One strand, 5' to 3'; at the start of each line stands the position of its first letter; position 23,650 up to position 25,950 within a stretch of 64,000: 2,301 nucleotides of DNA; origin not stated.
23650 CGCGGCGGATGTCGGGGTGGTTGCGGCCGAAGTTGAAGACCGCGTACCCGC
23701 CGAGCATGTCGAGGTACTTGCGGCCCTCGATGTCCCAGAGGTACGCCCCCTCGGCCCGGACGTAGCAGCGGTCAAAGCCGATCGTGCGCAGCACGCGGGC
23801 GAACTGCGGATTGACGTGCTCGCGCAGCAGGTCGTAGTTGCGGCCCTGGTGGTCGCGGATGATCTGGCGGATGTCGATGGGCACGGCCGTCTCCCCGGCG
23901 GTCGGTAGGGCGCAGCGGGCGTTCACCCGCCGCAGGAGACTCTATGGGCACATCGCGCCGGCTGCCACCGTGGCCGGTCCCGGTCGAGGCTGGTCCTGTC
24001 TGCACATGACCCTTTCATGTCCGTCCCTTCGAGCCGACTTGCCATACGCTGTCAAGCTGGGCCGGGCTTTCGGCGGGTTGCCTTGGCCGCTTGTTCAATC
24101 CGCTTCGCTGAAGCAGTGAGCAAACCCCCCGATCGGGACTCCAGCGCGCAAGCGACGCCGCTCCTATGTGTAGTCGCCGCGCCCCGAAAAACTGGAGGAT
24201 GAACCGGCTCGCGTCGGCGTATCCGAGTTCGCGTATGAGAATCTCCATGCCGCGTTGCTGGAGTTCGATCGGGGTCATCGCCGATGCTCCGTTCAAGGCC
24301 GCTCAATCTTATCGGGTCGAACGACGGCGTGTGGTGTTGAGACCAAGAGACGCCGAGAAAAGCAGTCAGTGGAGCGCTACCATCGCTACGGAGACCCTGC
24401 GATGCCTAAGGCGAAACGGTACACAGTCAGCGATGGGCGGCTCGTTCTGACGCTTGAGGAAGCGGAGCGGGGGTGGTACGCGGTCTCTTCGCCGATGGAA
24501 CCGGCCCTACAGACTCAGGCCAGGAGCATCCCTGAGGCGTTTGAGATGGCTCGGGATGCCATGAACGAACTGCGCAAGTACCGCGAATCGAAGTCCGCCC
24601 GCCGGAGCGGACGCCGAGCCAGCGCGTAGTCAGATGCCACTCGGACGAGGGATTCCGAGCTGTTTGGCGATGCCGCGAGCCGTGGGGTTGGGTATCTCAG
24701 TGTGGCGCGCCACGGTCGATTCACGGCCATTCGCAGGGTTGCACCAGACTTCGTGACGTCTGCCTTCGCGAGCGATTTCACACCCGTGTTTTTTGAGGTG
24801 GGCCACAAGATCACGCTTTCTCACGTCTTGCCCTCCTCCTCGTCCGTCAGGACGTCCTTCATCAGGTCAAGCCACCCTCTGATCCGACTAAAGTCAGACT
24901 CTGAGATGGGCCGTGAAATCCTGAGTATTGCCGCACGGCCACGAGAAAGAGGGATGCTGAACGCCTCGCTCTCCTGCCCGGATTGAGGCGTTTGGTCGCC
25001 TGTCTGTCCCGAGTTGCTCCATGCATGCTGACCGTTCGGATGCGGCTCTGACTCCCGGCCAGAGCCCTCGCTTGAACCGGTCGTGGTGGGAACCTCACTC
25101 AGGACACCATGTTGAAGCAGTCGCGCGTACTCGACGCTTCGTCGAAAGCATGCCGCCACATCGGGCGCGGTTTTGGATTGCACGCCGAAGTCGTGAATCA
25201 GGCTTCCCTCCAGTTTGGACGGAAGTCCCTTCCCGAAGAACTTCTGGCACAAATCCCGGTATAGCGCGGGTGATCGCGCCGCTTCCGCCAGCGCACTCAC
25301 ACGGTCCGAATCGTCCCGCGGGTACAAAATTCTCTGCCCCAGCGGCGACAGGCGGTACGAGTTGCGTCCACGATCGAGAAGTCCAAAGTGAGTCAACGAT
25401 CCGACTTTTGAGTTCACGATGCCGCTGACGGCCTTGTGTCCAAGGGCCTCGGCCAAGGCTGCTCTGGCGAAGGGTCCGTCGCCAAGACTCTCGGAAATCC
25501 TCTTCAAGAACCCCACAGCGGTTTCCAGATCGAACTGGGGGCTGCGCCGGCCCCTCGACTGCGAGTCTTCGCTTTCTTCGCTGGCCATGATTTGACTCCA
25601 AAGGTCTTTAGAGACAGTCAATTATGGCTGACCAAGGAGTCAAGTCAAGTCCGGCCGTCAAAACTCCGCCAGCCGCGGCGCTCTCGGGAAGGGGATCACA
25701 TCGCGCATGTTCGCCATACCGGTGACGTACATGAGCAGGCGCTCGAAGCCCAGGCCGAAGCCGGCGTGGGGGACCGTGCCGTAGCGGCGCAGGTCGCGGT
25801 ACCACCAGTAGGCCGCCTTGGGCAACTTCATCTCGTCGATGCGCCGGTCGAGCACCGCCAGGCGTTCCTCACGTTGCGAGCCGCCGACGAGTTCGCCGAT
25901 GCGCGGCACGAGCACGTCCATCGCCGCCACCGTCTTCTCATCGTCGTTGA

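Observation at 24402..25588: hicA is start/stop-coupled to an unrecognised 255-aa protein, with a short HicB-like gene abutting it convergently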

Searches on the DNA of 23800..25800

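Call 89: search_rna_families(source=window, start=23800, end=25800, threshold=evalue, max_evalue=1)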
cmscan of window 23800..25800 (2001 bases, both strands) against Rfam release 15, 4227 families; matches with E-value up to 1: 1.
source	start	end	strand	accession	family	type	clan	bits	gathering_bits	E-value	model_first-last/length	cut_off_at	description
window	23970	24000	+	RF01753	psbNH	Cis-reg;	-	18.4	45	0.28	27-60/60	no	psbNH RNA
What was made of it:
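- There is no Rfam match (call 89).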

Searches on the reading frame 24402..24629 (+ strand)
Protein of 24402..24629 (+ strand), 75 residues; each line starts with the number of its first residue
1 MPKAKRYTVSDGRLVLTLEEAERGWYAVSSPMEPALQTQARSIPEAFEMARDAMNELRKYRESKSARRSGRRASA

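Call 3: search_protein_families(library=pfam, proteins=[window:24402-24629:+], max_evalue=1)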
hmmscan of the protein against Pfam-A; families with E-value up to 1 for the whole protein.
window:24402-24629:+ (75 aa): 0 families

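Call 4: search_protein_families(library=ncbifam, proteins=[window:24402-24629:+], max_evalue=1)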
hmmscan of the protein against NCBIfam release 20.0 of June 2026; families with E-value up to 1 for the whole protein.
window:24402-24629:+ (75 aa): 0 families

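Call 5: search_protein_families(library=padloc, proteins=[window:24402-24629:+], max_evalue=1)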
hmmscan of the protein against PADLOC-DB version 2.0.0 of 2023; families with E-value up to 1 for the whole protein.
window:24402-24629:+ (75 aa): 0 families
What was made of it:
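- On BrxR/CapW (wHTH-WYL) defence regulators; PanA (DUF4065) antitoxins: No Pfam, NCBIfam or PADLOC family hits the window protein (calls 3-5).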

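Call 6: search_protein_families(library=phrogs, proteins=[window:24402-24629:+], max_evalue=1)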
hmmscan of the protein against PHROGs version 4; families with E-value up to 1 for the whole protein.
window:24402-24629:+ (75 aa): 1 family
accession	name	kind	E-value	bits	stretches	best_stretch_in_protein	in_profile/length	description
phrog_497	-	moron, auxiliary metabolic gene and host takeover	0.039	14.4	1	17-54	16-53/342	toxin-antitoxin system HicB-like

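Call 8: search_solved_structures(query=window:24402-24629:+, max_evalue=10, show_alignments=3)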
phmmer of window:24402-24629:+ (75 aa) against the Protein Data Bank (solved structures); distinct sequences matched with E-value up to 10: 2.
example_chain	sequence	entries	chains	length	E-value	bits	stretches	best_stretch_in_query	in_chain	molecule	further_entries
6u0i_A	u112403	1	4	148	0.015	18.9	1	4-54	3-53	Antitoxin HicB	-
6hpb_B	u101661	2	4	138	0.24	15.1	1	15-54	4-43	Antitoxin HicB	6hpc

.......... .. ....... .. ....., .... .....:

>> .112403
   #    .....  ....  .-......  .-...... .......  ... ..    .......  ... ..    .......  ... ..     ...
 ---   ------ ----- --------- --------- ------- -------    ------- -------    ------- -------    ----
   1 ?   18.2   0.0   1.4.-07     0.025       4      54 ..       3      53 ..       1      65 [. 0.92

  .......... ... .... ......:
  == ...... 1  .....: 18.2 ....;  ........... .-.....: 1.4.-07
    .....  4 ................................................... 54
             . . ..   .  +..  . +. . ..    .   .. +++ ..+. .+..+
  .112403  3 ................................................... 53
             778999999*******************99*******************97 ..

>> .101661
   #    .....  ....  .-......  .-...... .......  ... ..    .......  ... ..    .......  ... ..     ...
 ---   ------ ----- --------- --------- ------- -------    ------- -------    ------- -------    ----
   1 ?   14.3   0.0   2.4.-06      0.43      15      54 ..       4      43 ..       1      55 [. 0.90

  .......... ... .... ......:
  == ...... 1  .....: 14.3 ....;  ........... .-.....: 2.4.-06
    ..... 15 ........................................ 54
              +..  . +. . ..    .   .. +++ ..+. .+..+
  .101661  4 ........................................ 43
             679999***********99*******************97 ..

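Call 37: find_homologous_proteins(query=window:24402-24629:+, max_evalue=0.01)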
Query window:24402-24629:+ (75 aa): 39 proteins with E <= 0.01 among 42 candidates.
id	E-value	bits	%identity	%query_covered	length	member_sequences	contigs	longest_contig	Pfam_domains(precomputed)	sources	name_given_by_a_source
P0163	6.2e-40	151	100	100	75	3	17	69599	-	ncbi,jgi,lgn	-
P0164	2.4e-36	140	89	100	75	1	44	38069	-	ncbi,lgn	-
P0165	1.3e-28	115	76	100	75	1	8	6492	-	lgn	-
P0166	7.1e-24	100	77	85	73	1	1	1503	-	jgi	jgi:antitoxin HicB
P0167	3.0e-21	92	70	85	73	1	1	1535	-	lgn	-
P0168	3.4e-20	89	76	77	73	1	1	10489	-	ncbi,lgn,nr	ncbi:MAG TPA: hypothetical protein VG711_06965 [Phycisphaerales bacterium]|nr:hypothetical protein [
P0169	2.9e-19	86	66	96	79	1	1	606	-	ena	-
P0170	3.1e-18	83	74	77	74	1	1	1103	-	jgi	-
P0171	4.7e-18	82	76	60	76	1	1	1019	-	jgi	jgi:antitoxin HicB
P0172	1.5e-17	80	63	95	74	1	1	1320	-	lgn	-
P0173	2.0e-17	80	63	95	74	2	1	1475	-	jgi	jgi:predicted RNase H-like HicB family nuclease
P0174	4.1e-17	79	65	92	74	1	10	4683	-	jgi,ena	-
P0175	5.2e-17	79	63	93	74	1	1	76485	-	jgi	jgi:predicted RNase H-like HicB family nuclease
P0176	7.5e-17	78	58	96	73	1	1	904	-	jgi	-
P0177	1.6e-16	77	62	92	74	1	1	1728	-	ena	-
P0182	3.9e-16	76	65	76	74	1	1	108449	-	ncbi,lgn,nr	ncbi:MAG TPA: hypothetical protein VGR35_17445 [Tepidisphaeraceae bacterium]|nr:hypothetical protein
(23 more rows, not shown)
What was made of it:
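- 24402..24629 (+): hicB-short, 75 aa: a HicB neutralising (partial RNase H-like) domain with a basic C-terminal tail and no DNA-binding domain. Sources name relatives 'antitoxin HicB' (call 37).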

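Call 38: find_encoding_contigs(protein=P0182, flank=3000, max_places=2)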
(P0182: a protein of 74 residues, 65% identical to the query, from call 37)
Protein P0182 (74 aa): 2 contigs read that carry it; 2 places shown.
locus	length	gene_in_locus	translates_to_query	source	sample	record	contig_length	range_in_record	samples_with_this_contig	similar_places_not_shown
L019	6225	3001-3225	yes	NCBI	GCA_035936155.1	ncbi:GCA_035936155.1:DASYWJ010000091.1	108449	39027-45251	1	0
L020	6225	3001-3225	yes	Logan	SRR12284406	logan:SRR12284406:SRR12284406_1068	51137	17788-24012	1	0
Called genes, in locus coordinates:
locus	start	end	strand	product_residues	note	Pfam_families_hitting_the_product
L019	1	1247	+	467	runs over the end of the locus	-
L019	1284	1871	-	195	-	PF13302:Acetyltransf_3 (weak), PF00583:Acetyltransf_1, PF13508:Acetyltransf_7 (weak)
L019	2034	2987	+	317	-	PF05448:AXE1, PF12146:Hydrolase_4 (faint), PF12697:Abhydrolase_6 (weak), PF00326:Peptidase_S9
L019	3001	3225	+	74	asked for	-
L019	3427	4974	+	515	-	PF13742:tRNA_anti_2, PF01336:tRNA_anti-codon, PF02601:Exonuc_VII_L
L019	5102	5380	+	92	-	-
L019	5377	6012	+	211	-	-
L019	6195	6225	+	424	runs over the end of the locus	PF26550:Tricorn_2nd, PF00930:DPPIV_N (faint), PF19283:APEH_N (faint), PF26549:Tricorn_N, PF07676:PD40, PF26549:Tricorn_N, PF07676:PD40 (weak), PF26550:Tricorn_2nd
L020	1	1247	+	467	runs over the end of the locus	-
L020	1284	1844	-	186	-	PF13302:Acetyltransf_3 (weak), PF00583:Acetyltransf_1, PF13508:Acetyltransf_7 (weak)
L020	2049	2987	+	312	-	PF05448:AXE1, PF12146:Hydrolase_4 (faint), PF12697:Abhydrolase_6 (weak), PF00326:Peptidase_S9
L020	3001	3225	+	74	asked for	-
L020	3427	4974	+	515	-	PF13742:tRNA_anti_2, PF01336:tRNA_anti-codon, PF02601:Exonuc_VII_L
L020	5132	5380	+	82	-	-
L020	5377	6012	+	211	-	-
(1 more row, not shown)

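Call 39: find_encoding_contigs(protein=P0175, flank=3000, max_places=2)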
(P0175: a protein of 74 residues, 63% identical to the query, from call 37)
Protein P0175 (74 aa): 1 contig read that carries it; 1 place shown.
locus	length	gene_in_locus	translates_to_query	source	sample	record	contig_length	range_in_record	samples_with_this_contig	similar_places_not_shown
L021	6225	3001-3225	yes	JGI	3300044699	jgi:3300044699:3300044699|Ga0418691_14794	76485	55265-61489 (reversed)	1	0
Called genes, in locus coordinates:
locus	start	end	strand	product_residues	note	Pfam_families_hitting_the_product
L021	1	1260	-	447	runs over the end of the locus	PF03448:MgtE_N, PF00571:CBS, PF01769:MgtE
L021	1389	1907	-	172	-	PF13302:Acetyltransf_3 (weak), PF00583:Acetyltransf_1, PF13673:Acetyltransf_10 (weak), PF13508:Acetyltransf_7 (weak)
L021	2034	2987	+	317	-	PF05448:AXE1, PF12697:Abhydrolase_6 (weak), PF00326:Peptidase_S9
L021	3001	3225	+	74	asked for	-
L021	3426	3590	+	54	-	-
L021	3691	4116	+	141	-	PF13742:tRNA_anti_2, PF02601:Exonuc_VII_L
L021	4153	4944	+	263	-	PF02601:Exonuc_VII_L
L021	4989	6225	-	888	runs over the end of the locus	PF04453:LptD (weak)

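Call 53: search_solved_structures(query=A4, max_evalue=1)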
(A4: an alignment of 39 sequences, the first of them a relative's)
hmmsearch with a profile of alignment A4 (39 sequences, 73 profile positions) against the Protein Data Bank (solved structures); distinct sequences matched with E-value up to 1: 4.
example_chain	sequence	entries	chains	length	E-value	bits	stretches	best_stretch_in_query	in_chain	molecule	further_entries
6u0i_A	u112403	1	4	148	1.2e-06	31.4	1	14-53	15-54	Antitoxin HicB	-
6hpb_B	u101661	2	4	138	1.4e-06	31.2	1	15-53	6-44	Antitoxin HicB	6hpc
4o5t_A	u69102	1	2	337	0.088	15.8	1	23-56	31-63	Diisopropyl-fluorophosphatase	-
5djf_A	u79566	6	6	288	0.71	12.9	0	20-62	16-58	3'-phosphoadenosine 5'-phosphate phosphatase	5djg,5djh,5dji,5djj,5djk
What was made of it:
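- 24402..24629 (+): Profile vs PDB HicB at E=1.2e-6 (call 53).
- On HicB antitoxin (partial RNase H-like N-domain; Pfam PF15919 / DUF1902): The family profile hits 6u0i and 6hpb HicB at E=1.2e-6 and 1.4e-6 over residues 14-53 (call 53).
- Checked: A profile of 39 relatives hits solved HicB chains 6u0i and 6hpb at E about 1e-6 (call 53).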

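Call 54: search_protein_families(library=pfam, alignment_id=A4, max_evalue=0.1)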
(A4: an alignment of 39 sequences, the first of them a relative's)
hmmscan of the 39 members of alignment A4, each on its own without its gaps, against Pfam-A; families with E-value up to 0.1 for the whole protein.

A. member 1, P0163 (75 aa): 0 families

B. families by the number of members that match (of 39 scanned): 8 families
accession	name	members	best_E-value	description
PF19692.4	DUF6193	32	0.0005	Family of unknown function (DUF6193)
PF15919.11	HicB_lk_antitox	18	0.003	HicB_like antitoxin of bacterial toxin-antitoxin system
PF05049.19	IIGP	3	0.011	Interferon-inducible GTPase (IIGP)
PF05965.19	FYRC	3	0.03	F/Y rich C-terminus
PF01951.21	Archease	2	0.0089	Archease protein family (MTH1598/TM1083)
PF08972.17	DUF1902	2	0.013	Domain of unknown function (DUF1902)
PF11939.13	NiFe-hyd_HybE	2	0.077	[NiFe]-hydrogenase assembly, chaperone, HybE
PF14766.11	RPA_interact_N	1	0.061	Replication protein A interacting N-terminal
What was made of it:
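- On HicB antitoxin (partial RNase H-like N-domain; Pfam PF15919 / DUF1902): Of 39 relatives, 18 hit HicB_lk_antitox, with the best at only E=0.003 (call 54).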

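Call 62: predict_structure(alignment_id=A4)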
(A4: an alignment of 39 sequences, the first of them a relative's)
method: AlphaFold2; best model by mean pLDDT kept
length: 75 residues; sequences in the alignment: 39
mean_pLDDT: 85.9   pTM: 0.67
mean pLDDT of the five models: 85.9, 80.4, 79.8, 74.0, 70.4
residues with pLDDT >= 90: 44; 70-90: 19; 50-70: 11; < 50: 1
segments of 3 or more residues with pLDDT < 50: none
pLDDT, mean of each block of 10 residues (from residue 1): 83 94 89 91 95 92 73 56
secondary structure, 60 per line:
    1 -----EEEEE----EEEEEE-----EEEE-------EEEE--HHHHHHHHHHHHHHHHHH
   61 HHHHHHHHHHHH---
elements in order: E6-10 E15-20 E26-29 E37-40 H43-72
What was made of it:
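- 24402..24629 (+): AF2 gives beta-beta-beta-beta-alpha at pLDDT 85.9 (call 62).
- On HicB antitoxin (partial RNase H-like N-domain; Pfam PF15919 / DUF1902): The model has four strands followed by one long helix (E6-10, E15-20, E26-29, E37-40, H43-72; call 62).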

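Call 67: fold_search(model_id=the predicted structure, library=pdb)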
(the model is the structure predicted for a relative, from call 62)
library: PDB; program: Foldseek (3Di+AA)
matches with E <= 10: 223; with E <= 0.001: 0
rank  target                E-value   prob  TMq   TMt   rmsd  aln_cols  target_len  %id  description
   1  6hpb_B                3.1e-01  0.97  0.49  0.28   5.2        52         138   35  Crystal structure of the E.coli HicAB toxin-antitoxin complex (released 2019-09-18)
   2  6g1n_C                5.1e-01  0.96  0.46  0.27   1.4        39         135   20  Crystal structure of the Burkholderia Pseudomallei antitoxin HicB (released 2018-10-31)
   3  2m0y_MODEL_1_A        5.7e-01  0.41  0.34  0.35   8.1        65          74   12  Solution structure of the SH3 domain of DOCK180 (released 2012-12-19)
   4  6u0i_B                6.9e-01  0.92  0.50  0.28   3.9        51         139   35  Putative Antitoxin HicB3 from Escherichia coli str. K-12 substr. DH10B (released 2019-08-28)
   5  3a98_C                8.2e-01  0.16  0.31  0.18  11.5        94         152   14  Crystal structure of the complex of the interacting regions of DOCK2 and ELMO1 (released 2010-10-27)
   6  6g1c_V                9.3e-01  0.89  0.52  0.47   1.9        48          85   19  Crystal structure of the N-terminal domain of Burkholderia Pseudomallei antitoxin HicB (released 2018-10-31)
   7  2j04_B                1.4e+00  0.44  0.35  0.07   2.6        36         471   22  The tau60-tau91 subcomplex of yeast transcription factor IIIC (released 2006-10-23)
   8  3a98_A                1.6e+00  0.21  0.30  0.16   6.4        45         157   18  Crystal structure of the complex of the interacting regions of DOCK2 and ELMO1 (released 2010-10-27)
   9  6kco_E                1.8e+00  0.15  0.32  0.30   8.8        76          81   12  Shuguo PWWP in complex with ssDNA (released 2020-07-01)
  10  7zhm_C                2.0e+00  0.08  0.26  0.23  12.0        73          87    8  Salmonella enterica Rhs1 C-terminal toxin TreTu complex with TriTu immunity protein (released 2022-11-23)
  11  6kco_F                2.3e+00  0.13  0.32  0.29   8.7        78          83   12  Shuguo PWWP in complex with ssDNA (released 2020-07-01)
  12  2j04_D                2.6e+00  0.28  0.35  0.07   2.6        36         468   22  The tau60-tau91 subcomplex of yeast transcription factor IIIC (released 2006-10-23)
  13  9dkh_C                2.6e+00  0.15  0.34  0.10   5.6        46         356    9  CryoEM structures of yeast cytoplasmic dynein in the presence of ATP and Lis1. (released 2025-05-28)
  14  2rqr_MODEL_1_A        2.6e+00  0.14  0.30  0.21   6.8        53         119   17  The solution structure of human DOCK2 SH3 domain - ELMO1 peptide chimera complex (released 2010-10-27)
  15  3k8u                  2.6e+00  0.14  0.30  0.19   3.5        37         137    8  Crystal Structure of the Peptidase Domain of Streptococcus ComA, a Bi-functional ABC Transporter Involved in Quorum Sens (released 2010-02-23)
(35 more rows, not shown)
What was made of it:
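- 24402..24629 (+): Top Foldseek hits are 6hpb_B, 6g1n_C and 6u0i_B (call 67).
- On HicB antitoxin (partial RNase H-like N-domain; Pfam PF15919 / DUF1902): The top Foldseek hits of the model are HicB chains, with probability up to 0.97 but E>=0.31 (call 67).
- Checked: The best Foldseek hits of its AF2 model (pLDDT 85.9) are HicB structures (calls 62, 67).
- HicB-short: homologous to the HicB N-domain (calls 8, 53, 62, 67).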

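Call 95: find_related_loci(query=A4, collection=viral_contigs, flank=3000)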
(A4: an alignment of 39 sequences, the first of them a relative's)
Query A4 (75 aa) in viral_contigs; peptide patterns used: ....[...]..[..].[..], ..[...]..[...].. (x = any residue, [..] = any of these).
22 stretches matched a pattern; 1 encode a relative of the query (tblastn E <= 1e-3); 1 distinct loci.
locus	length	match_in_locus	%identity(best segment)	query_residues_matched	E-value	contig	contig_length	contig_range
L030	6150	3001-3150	41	4-54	3e-7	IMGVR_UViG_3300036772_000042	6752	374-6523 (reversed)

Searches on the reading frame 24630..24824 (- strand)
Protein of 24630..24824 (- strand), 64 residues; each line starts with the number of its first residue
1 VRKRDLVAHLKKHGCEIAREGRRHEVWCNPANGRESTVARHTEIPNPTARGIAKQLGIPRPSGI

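Call 3: search_protein_families(library=pfam, proteins=[window:24630-24824:-], max_evalue=1)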
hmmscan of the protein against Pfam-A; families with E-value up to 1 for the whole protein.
window:24630-24824:- (64 aa): 3 families
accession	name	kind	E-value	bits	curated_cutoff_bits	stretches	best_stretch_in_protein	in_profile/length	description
PF07927.17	HicA_toxin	-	5.5e-11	42.8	27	1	4-58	2-58/58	HicA toxin of bacterial toxin-antitoxin,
PF07498.18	Rho_N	-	0.0062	16.9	24.9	0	51-63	12-24/43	Rho termination factor, N-terminal domain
PF09339.16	HTH_IclR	-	0.11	12.7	22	0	37-55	23-41/52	IclR helix-turn-helix domain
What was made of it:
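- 24630..24824 (-): hicA, 64-aa HicA RNase toxin. Pfam PF07927 at 42.8 bits against 27 (call 3).
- On HicA toxin (Pfam PF07927): 42.8 bits against a cut-off of 27, covering profile positions 2-58 of 58 (call 3).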

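Call 4: search_protein_families(library=ncbifam, proteins=[window:24630-24824:-], max_evalue=1)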
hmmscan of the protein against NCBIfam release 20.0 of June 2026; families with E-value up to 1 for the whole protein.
window:24630-24824:- (64 aa): 1 family
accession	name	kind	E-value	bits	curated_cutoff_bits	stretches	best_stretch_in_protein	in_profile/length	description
TIGR00070.1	hisG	equivalog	0.059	13.3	75.75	1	5-58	13-65/183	ATP phosphoribosyltransferase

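Call 5: search_protein_families(library=padloc, proteins=[window:24630-24824:-], max_evalue=1)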
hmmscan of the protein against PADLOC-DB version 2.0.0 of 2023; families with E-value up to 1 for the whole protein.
window:24630-24824:- (64 aa): 0 families

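Call 6: search_protein_families(library=phrogs, proteins=[window:24630-24824:-], max_evalue=1)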
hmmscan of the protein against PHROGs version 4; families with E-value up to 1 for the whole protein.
window:24630-24824:- (64 aa): 2 families
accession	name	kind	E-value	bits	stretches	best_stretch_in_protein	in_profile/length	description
phrog_353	-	moron, auxiliary metabolic gene and host takeover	1.8e-13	51.4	1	1-59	5-66/73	toxin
phrog_37083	-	unknown function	0.46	11.7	1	3-45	53-94/122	-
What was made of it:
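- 24630..24824 (-): PHROG 353 (call 6).
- Checked: hicA call: passes Pfam HicA_toxin at 42.8 bits against a gathering score of 27 (call 3), and PHROG 353 'toxin' at E=1.8e-13 (call 6).
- HicA: identified by Pfam and PHROGs (calls 3, 6).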

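Call 73: search_solved_structures(query=window:24630-24824:-, max_evalue=0.01, show_alignments=3)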
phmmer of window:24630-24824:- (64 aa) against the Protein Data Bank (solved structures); distinct sequences matched with E-value up to 0.01: 0.
